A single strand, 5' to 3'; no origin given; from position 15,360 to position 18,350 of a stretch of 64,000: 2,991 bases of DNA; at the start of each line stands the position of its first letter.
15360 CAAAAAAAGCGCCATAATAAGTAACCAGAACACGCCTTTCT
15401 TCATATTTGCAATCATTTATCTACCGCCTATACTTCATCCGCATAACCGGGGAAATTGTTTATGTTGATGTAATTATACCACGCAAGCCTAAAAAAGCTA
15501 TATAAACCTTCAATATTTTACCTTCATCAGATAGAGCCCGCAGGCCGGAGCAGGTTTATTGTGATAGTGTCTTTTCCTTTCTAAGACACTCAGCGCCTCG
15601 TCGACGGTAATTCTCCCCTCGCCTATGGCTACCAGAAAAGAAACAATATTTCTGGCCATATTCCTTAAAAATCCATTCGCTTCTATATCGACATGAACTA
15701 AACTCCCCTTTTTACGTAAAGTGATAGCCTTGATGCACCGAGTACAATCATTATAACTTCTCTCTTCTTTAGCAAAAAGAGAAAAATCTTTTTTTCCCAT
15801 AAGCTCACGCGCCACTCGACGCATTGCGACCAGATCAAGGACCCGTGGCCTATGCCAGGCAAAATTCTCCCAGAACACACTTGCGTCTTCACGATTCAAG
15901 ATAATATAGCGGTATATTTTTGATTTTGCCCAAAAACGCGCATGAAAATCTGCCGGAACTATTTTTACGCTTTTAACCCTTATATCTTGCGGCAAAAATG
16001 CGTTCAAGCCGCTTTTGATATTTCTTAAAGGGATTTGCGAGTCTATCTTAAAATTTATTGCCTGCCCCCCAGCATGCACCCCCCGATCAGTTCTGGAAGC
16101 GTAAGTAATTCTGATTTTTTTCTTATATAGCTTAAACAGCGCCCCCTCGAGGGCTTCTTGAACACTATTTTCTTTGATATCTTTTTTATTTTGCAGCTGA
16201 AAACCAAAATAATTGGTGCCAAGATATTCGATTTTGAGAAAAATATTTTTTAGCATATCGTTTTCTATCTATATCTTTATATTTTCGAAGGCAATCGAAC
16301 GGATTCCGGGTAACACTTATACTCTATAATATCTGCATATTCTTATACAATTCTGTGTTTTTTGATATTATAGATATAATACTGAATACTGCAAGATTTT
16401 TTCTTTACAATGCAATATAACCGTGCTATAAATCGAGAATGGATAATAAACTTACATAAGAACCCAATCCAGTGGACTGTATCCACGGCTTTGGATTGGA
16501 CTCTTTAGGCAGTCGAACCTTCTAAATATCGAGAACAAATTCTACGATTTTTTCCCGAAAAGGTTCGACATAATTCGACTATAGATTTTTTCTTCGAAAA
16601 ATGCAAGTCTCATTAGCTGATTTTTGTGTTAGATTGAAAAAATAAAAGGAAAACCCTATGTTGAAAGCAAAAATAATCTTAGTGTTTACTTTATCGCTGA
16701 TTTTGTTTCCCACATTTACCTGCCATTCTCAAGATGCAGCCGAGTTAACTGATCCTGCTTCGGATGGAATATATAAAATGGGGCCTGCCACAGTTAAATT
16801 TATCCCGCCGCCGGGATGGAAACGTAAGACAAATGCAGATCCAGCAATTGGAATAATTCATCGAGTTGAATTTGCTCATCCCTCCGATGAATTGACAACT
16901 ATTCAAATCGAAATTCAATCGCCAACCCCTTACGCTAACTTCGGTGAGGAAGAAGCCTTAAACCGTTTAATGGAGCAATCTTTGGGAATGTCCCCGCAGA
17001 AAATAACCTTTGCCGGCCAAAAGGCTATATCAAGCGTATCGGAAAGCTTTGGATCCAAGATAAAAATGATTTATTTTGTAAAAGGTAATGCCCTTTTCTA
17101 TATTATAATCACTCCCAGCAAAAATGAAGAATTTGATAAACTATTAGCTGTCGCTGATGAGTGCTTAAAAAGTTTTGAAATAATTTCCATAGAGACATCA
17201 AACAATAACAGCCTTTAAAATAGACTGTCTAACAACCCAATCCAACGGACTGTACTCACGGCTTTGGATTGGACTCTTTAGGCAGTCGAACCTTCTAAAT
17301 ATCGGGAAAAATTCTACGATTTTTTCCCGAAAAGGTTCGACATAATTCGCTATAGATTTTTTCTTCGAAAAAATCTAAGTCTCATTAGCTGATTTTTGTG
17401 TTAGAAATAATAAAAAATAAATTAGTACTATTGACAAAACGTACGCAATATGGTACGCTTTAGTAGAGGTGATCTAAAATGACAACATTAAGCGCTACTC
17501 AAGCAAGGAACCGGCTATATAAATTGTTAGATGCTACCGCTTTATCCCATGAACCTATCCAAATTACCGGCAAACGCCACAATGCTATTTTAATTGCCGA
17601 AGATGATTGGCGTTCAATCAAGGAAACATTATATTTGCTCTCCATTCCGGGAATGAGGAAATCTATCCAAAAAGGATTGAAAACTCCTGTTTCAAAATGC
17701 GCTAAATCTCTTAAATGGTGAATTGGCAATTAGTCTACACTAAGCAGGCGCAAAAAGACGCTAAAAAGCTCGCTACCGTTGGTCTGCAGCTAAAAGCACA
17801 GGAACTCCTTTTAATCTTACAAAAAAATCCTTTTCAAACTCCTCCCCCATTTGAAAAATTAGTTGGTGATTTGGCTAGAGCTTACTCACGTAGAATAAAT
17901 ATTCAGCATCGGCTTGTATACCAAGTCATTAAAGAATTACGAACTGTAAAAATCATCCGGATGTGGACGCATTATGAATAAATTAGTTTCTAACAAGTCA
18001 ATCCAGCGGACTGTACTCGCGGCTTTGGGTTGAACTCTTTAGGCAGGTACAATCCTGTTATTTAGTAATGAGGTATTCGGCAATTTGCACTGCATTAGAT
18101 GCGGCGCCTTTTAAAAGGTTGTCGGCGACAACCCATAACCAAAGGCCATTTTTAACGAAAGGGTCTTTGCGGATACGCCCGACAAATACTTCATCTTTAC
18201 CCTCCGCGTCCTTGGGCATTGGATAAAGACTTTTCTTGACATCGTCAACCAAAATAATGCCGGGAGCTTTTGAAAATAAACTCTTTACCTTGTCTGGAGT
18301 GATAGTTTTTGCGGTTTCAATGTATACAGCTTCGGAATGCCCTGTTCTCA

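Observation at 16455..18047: Plus-strand islet between truA and asd bounded by three copies of a structured repeat with attC-like termini (a possible integron-cassette array)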

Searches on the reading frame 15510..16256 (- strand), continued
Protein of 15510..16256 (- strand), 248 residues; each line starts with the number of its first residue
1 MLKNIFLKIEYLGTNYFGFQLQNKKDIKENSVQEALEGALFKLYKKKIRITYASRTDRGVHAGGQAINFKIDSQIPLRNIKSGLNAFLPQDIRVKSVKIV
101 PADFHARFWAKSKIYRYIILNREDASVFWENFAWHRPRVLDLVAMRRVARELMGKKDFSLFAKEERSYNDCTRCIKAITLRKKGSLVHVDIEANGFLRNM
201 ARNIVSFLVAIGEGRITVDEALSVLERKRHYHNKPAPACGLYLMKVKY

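Call 61: list_cluster_members(proteins=[P0225, P0134, P0162, P0224, P0165, P0231, P0242, P0127, P0003])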
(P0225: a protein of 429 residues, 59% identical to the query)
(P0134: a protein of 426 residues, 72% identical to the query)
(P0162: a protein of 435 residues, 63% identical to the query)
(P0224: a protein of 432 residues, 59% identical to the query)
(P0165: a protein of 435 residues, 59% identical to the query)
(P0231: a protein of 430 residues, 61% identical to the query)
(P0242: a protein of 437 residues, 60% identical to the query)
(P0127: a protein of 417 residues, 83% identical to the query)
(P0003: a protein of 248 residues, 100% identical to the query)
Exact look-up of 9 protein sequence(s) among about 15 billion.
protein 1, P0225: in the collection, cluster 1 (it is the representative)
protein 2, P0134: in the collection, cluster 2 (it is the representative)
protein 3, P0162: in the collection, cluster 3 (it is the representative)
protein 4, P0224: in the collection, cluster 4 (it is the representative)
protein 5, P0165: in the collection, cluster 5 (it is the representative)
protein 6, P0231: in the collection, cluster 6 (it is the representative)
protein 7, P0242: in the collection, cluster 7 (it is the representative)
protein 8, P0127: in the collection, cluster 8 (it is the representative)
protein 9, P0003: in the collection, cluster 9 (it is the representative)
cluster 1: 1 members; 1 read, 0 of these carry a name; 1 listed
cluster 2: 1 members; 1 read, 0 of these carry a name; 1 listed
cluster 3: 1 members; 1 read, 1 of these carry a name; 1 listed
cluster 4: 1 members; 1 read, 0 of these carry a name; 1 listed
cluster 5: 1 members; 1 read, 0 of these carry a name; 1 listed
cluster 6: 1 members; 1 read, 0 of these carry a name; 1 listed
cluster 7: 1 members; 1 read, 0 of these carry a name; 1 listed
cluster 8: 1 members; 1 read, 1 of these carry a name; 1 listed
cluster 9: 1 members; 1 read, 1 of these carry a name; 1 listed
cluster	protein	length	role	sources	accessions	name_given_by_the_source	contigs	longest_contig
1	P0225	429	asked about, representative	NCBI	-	-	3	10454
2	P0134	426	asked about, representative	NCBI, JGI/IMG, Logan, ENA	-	-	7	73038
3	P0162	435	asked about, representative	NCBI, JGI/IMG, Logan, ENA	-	integron integrase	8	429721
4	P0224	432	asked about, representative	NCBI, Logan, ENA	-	-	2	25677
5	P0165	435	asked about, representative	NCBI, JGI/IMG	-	-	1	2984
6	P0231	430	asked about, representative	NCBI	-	-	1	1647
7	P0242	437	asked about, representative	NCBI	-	-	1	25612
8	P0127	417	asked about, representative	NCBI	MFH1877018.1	MAG: integron integrase [Candidatus Omnitrophota bacterium]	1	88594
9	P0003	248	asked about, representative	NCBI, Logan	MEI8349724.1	MAG: tRNA pseudouridine(38-40) synthase TruA [Candidatus Omnitrophota bacterium]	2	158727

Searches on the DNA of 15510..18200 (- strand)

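Call 5: search_rna_families(source=window, start=16200, end=18200, threshold=evalue, max_evalue=10, show_alignments=3)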
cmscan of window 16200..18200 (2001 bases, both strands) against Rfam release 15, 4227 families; matches with E-value up to 10: 4.
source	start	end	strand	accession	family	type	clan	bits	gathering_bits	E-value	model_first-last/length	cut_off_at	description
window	17307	17397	+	RF00149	snoZ103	Gene; snRNA; snoRNA; CD-box;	-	23.8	44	0.12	1-100/100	no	Small nucleolar RNA Z103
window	17366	17413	+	RF02433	SpF36_sRNA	Gene; sRNA;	-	23.2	48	2.7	1-51/51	no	Streptococcus sRNA SpF36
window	16535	16625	+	RF00149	snoZ103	Gene; snRNA; snoRNA; CD-box;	-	18.3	44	3.4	1-100/100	no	Small nucleolar RNA Z103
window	17302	17417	+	RF01464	rliA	Gene; sRNA;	-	18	50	1.1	1-224/224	no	Listeria sRNA rliA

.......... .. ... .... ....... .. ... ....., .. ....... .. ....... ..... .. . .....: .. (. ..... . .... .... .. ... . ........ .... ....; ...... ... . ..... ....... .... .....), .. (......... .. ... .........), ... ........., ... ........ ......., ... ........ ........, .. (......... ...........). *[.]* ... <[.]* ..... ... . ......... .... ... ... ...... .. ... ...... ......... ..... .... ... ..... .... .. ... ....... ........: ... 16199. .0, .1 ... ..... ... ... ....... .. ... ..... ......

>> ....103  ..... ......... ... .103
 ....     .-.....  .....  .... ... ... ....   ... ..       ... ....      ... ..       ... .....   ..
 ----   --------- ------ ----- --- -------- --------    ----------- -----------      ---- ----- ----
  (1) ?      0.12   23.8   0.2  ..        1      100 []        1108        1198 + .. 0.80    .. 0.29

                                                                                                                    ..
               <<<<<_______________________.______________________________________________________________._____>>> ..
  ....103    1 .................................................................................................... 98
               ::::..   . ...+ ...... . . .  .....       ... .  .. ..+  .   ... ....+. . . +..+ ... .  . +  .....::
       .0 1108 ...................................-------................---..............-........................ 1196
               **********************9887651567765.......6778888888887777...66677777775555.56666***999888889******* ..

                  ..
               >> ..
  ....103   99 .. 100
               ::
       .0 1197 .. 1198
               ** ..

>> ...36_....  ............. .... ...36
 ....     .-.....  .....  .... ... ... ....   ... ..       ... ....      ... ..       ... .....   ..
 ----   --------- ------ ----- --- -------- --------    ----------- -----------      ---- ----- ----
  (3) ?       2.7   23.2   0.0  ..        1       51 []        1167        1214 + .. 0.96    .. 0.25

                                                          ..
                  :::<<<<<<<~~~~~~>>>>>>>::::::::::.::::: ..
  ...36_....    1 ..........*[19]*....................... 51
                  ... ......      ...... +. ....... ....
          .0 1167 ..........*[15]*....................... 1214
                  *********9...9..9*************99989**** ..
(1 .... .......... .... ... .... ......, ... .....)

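Call 69: search_with_rna_model(model_id=R1, source=window, start=16200, end=18200, filters=off, max_evalue=10, show_alignments=3)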
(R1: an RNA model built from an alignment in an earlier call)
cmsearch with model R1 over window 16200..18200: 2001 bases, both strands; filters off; matches with E-value up to 10: 14.
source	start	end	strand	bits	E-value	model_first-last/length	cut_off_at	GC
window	17988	18071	+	11.6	0.12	1-75/75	no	0.43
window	17361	17406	+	7.6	1.3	1-75/75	no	0.28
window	17076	17108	+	7.2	1.7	1-75/75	no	0.24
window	17227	17283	+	7.1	1.7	1-75/75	no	0.49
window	17472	17532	-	6.2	3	1-75/75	no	0.34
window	17814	17872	-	5.8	3.8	1-75/75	no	0.31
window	16324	16373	+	5.8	3.8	1-75/75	no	0.22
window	16848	16919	+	5.4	5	1-75/75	no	0.33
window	16593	16634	+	5.3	5.1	1-75/75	no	0.31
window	16415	16431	-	5.1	5.8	1-75/75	no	0.29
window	17053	17081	-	5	6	1-75/75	no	0.17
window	16743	16799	-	4.3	9.2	1-75/75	no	0.4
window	16324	16373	-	4.3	9.2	1-75/75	no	0.22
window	16454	16509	+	4.3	9.5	1-75/75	no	0.46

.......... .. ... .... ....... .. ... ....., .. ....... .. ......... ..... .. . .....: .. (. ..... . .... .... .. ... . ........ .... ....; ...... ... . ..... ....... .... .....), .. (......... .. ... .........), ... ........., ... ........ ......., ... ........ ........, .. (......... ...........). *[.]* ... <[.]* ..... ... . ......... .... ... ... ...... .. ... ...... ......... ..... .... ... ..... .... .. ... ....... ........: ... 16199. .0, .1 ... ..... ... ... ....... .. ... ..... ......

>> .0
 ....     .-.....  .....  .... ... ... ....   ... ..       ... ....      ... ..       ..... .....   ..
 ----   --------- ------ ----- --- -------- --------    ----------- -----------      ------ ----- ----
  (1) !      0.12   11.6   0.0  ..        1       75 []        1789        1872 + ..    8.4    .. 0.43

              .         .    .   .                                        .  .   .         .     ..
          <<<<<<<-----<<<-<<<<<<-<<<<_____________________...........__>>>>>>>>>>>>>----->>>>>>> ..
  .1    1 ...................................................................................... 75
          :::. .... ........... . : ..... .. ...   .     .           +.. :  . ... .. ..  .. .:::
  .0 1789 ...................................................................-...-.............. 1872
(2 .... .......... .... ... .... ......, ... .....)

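Call 70: search_with_rna_model(model_id=R1, source=L134, start=2400, end=10100, filters=off, max_evalue=1)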
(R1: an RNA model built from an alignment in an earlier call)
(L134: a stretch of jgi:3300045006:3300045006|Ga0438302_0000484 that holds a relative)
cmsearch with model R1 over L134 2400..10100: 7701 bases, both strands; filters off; matches with E-value up to 1: 9.
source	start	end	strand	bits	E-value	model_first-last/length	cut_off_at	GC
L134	6997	7071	-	71.1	1.5e-16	1-75/75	no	0.51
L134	8797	8869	-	70.6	2e-16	1-75/75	no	0.47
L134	9359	9441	-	68.3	7.9e-16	1-75/75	no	0.46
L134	4596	4711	-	27.2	3.9e-05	1-75/75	no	0.51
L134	6997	7071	+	17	0.018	1-75/75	no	0.51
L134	3988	4031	-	16.3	0.027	1-75/75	no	0.48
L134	8797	8869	+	15.9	0.035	1-75/75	no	0.47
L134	3039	3153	-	15.5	0.045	1-75/75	no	0.5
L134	3848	3908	-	12.4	0.28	1-75/75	no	0.33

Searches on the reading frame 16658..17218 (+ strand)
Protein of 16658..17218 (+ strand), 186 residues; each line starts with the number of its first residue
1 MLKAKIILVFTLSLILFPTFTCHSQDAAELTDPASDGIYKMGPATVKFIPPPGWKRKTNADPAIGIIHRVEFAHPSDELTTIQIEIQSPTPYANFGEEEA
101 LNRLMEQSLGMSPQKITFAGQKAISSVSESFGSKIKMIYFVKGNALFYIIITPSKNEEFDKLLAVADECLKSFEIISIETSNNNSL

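Call 11: search_protein_families(library=ncbifam, proteins=[window:16658-17218:+])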
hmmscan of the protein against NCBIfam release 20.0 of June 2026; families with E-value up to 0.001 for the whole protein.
window:16658-17218:+ (186 aa): 0 families

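Call 12: search_protein_families(library=pfam, proteins=[window:16658-17218:+], max_evalue=0.01)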
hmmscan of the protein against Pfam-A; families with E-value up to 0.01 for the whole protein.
window:16658-17218:+ (186 aa): 0 families

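Call 15: find_encoding_contigs(protein=window:16658-17218:+, flank=10000, max_places=10)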
Protein window:16658-17218:+ (186 aa): 2 contigs read that carry it; 1 place shown.
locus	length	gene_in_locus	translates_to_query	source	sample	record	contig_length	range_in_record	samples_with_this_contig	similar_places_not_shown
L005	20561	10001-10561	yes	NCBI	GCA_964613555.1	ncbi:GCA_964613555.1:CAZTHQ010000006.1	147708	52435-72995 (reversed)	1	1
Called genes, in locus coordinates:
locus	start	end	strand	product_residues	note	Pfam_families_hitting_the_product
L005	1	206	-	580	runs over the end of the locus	PF03717:PBP_dimer, PF00905:Transpeptidase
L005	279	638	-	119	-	-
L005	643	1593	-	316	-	PF01795:Methyltransf_5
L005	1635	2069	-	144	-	PF02381:MraZ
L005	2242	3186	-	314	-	PF06574:FAD_syn, PF01687:Flavokinase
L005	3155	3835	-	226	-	PF01509:TruB_N, PF16198:TruB_C_2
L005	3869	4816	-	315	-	PF01368:DHH, PF02272:DHHA1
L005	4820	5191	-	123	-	PF02033:RBFA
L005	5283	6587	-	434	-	PF01743:PolyA_pol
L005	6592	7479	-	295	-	PF02899:Phage_int_SAM_1, PF13102:Phage_int_SAM_5 (faint), PF00589:Phage_integrase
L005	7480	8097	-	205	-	PF00753:Lactamase_B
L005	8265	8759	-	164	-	-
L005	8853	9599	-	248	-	PF01416:PseudoU_synth_1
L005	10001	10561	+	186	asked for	-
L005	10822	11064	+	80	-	PF02604:PhdYeFM_antitox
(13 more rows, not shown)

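Call 20: find_homologous_proteins(query=window:16658-17218:+)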
Query window:16658-17218:+ (186 aa): 2 proteins with E <= 0.001 among 61 candidates.
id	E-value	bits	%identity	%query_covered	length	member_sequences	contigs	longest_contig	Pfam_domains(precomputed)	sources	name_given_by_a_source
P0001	5.3e-117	406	100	100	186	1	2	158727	-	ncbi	ncbi:MAG: hypothetical protein WCI77_06185 [Candidatus Omnitrophota bacterium]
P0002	6.7e-17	80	34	95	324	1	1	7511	-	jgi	jgi:hypothetical protein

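Call 22: find_encoding_contigs(protein=P0002, flank=10000)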
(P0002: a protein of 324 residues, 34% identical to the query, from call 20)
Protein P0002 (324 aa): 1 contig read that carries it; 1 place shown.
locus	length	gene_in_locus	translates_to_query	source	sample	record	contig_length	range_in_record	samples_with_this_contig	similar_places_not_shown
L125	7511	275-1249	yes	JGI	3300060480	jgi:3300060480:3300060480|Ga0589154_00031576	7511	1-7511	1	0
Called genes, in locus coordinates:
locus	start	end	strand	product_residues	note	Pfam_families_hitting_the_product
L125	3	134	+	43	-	?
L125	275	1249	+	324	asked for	-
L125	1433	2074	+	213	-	PF01476:LysM, PF01551:Peptidase_M23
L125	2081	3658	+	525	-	-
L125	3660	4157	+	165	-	PF00149:Metallophos (faint), PF12850:Metallophos_2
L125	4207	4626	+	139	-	PF11969:DcpS_C, PF01230:HIT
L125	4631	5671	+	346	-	PF13487:HD_5, PF01966:HD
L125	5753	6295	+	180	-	PF05036:SPOR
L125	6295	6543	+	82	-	-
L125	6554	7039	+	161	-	PF06347:SH3_4 (faint), PF08239:SH3_3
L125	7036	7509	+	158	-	?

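Call 60: list_cluster_members(proteins=[P0001, P0140, P0141, P0142, P0144, P0155, P0157, P0161, P0186, P0215])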
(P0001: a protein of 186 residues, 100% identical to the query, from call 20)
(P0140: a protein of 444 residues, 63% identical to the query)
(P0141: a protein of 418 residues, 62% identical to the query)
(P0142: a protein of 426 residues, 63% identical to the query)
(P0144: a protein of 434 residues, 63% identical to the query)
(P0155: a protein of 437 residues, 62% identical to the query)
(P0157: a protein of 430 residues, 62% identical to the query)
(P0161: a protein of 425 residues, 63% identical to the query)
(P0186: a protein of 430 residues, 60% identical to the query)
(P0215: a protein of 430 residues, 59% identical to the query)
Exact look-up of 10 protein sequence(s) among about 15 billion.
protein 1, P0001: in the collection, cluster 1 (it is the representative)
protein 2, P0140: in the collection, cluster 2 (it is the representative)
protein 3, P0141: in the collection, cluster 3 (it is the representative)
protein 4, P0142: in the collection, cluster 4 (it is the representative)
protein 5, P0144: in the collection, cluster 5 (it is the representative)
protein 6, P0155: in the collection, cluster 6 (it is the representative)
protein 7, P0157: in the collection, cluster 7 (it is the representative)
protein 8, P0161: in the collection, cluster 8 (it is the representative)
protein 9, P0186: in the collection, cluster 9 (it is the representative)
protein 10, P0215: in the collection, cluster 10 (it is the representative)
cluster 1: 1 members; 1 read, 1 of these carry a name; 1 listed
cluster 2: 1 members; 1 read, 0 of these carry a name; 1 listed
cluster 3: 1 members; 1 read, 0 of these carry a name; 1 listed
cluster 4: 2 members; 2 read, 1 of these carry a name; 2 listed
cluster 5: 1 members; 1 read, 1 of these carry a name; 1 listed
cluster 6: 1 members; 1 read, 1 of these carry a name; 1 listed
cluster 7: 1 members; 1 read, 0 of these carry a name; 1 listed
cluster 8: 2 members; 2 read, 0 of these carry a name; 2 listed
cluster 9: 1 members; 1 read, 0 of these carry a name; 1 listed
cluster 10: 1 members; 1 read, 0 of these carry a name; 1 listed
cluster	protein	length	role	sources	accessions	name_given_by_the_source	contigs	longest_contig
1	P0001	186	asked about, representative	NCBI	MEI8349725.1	MAG: hypothetical protein WCI77_06185 [Candidatus Omnitrophota bacterium]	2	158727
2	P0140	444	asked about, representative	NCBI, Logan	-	-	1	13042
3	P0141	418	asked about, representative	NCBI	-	-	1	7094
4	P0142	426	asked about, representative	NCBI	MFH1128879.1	MAG: integron integrase [Candidatus Omnitrophota bacterium]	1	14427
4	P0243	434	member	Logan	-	-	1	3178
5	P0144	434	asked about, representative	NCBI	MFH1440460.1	MAG: integron integrase [Candidatus Omnitrophota bacterium]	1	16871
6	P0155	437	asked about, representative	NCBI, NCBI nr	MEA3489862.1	MAG: integron integrase [Candidatus Omnitrophota bacterium] | integron integrase [Candidatus Omnitrophota bacterium]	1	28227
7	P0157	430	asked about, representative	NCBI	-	-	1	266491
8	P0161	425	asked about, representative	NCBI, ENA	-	-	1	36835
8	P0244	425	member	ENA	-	-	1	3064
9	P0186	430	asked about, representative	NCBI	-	-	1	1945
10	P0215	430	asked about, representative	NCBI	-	-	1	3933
